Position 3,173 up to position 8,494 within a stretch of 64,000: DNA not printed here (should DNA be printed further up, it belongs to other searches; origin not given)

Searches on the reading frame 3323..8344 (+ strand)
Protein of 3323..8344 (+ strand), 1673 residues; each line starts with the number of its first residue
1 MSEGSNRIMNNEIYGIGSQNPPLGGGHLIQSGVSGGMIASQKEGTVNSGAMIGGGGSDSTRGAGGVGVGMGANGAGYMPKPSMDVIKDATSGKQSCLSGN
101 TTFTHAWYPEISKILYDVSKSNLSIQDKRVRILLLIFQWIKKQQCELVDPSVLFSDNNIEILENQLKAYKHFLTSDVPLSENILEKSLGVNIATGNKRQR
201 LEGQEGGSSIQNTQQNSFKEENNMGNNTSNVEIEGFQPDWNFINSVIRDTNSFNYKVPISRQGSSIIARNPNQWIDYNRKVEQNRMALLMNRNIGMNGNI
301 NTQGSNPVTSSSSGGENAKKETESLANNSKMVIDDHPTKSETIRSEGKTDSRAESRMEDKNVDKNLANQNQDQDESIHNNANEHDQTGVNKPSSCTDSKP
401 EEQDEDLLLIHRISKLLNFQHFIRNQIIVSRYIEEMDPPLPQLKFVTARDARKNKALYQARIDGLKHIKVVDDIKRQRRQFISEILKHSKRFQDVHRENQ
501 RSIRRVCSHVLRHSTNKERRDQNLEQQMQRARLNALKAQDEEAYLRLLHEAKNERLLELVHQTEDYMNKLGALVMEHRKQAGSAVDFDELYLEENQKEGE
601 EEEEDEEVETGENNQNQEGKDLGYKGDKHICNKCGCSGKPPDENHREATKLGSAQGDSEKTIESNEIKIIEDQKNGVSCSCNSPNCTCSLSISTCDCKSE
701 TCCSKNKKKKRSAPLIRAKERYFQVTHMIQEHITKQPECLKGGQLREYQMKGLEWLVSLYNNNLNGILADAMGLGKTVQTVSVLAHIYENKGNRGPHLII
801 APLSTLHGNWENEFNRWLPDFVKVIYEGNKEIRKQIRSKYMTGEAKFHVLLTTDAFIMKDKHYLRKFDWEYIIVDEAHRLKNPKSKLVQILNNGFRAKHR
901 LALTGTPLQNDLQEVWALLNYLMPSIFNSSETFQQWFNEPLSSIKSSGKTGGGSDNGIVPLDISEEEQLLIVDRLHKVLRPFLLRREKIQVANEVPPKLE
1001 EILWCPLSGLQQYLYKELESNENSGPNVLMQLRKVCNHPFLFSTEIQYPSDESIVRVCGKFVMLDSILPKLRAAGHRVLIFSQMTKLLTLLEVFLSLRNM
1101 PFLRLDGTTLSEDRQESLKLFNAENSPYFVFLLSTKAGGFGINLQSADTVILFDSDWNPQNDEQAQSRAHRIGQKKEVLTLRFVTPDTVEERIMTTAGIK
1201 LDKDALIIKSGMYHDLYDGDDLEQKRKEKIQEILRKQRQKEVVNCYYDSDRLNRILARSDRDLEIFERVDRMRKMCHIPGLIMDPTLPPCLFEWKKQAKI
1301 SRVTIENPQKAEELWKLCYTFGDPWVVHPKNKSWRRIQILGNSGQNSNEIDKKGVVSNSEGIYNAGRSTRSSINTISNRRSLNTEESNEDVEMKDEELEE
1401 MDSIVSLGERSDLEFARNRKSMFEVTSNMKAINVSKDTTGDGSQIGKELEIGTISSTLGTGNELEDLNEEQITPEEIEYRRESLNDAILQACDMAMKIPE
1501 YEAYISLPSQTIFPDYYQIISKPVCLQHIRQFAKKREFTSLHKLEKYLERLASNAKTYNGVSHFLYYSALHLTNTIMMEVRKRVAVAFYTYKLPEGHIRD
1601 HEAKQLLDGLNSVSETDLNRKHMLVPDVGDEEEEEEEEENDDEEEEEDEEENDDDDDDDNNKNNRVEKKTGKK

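Call 7: search_protein_families(library=pfam, proteins=[window:3323-8344:+])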
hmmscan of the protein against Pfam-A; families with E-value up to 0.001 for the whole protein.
window:3323-8344:+ (1673 aa): 7 families
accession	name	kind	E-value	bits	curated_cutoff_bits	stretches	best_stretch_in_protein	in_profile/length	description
PF00176.29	SNF2-rel_dom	-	5.4e-82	275.6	24.9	1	748-1040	1-289/290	SNF2-related domain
PF00271.37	Helicase_C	-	3.1e-24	85.8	23.5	1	1060-1173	2-110/110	Helicase conserved C-terminal domain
PF04851.21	ResIII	-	5.6e-18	65.8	22.5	1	744-907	3-162/164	Type III restriction enzyme, res subunit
PF00439.30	Bromodomain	-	1.1e-14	54.6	21.7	1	1489-1569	2-82/84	Bromodomain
PF00270.35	DEAD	-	2.3e-09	37.6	26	1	767-911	18-163/167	DEAD/DEAH box helicase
PF11496.14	HDA2-3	-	1.1e-05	25.2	27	1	1051-1191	82-227/278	Class II histone deacetylase complex subunits 2 and 3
PF07529.18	HSA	-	0.00027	21.6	23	1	476-537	10-71/71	HSA domain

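Call 16: find_encoding_contigs(protein=window:3323-8344:+, flank=10000, max_places=2)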
Protein window:3323-8344:+ (1673 aa): 15 contigs read that carry it; 2 places shown.
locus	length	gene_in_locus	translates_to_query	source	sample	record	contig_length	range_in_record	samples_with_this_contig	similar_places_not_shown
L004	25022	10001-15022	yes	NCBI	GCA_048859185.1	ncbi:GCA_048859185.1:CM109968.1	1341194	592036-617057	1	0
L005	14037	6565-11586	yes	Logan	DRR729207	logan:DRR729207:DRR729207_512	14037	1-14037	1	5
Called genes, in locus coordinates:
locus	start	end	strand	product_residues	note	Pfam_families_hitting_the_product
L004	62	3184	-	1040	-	-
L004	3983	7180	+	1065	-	-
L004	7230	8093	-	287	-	-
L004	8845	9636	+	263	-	PF01428:zf-AN1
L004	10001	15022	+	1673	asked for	PF00176:SNF2-rel_dom, PF00270:DEAD, PF04851:ResIII, PF11496:HDA2-3 (faint), PF00271:Helicase_C, PF00439:Bromodomain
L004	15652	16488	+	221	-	-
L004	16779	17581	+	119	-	-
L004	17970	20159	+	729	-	-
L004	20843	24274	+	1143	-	PF02233:PNTB, PF02826:2-Hacid_dh_C (faint), PF05222:AlaDh_PNT_N, PF01262:AlaDh_PNT_C, PF12769:PNTB_4TM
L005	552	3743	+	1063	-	-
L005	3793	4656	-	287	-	-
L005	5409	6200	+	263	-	PF01428:zf-AN1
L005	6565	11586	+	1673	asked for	PF00176:SNF2-rel_dom, PF00270:DEAD, PF04851:ResIII, PF11496:HDA2-3 (faint), PF00271:Helicase_C, PF00439:Bromodomain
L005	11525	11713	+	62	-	-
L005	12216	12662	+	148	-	-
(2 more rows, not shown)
